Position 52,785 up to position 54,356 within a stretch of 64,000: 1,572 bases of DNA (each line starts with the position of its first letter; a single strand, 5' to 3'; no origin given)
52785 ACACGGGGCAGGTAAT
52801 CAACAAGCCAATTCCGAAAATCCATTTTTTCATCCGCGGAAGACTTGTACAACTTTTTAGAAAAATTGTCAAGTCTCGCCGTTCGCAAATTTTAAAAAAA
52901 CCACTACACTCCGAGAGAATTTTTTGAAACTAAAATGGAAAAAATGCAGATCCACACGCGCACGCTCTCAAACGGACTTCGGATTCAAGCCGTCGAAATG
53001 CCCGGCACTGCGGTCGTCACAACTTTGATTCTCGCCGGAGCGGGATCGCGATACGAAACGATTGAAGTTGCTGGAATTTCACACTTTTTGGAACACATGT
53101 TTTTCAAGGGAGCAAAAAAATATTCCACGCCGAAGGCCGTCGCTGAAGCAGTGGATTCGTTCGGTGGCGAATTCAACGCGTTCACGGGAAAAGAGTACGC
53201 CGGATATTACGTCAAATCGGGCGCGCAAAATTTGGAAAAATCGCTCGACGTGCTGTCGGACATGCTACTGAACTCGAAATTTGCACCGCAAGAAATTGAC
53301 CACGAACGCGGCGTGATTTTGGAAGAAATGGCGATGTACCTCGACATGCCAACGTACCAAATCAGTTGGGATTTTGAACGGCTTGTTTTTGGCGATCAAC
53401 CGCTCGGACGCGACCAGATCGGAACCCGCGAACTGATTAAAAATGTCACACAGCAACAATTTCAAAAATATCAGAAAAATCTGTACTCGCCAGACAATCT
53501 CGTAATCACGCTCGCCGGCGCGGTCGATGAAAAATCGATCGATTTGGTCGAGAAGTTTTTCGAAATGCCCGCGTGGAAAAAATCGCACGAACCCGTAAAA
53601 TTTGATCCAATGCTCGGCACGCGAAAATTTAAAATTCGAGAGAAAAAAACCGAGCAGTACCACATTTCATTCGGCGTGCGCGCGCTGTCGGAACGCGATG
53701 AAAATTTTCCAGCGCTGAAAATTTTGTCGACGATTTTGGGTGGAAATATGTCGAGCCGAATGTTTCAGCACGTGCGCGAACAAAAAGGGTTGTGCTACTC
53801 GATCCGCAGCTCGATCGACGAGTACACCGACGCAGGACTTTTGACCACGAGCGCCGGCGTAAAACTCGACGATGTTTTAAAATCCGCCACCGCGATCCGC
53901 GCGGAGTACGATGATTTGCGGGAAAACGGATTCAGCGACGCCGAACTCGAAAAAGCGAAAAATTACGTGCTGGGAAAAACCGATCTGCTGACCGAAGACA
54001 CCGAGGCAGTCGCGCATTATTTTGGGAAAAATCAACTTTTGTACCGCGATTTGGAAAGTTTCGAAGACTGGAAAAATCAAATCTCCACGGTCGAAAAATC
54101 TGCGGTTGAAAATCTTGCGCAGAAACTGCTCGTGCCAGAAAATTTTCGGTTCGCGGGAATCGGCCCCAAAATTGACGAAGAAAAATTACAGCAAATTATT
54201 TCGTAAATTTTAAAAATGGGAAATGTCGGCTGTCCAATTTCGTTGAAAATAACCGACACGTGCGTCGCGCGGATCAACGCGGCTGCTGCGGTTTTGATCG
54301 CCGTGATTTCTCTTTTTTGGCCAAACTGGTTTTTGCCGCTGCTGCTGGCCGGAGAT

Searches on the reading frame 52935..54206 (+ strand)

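Call 8: search_protein_families(library=pfam, proteins=[window:52935-54206:+], max_evalue=0.01)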
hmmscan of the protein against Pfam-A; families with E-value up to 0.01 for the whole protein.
window:52935-54206:+ (423 aa): 2 families
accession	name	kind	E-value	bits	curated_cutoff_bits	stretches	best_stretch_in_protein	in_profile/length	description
PF05193.26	Peptidase_M16_C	-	2.1e-36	125.9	23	1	170-343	1-179/181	Peptidase M16 inactive domain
PF00675.25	Peptidase_M16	-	1.1e-31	110.2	22.3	1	21-140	6-124/149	Insulinase (Peptidase family M16)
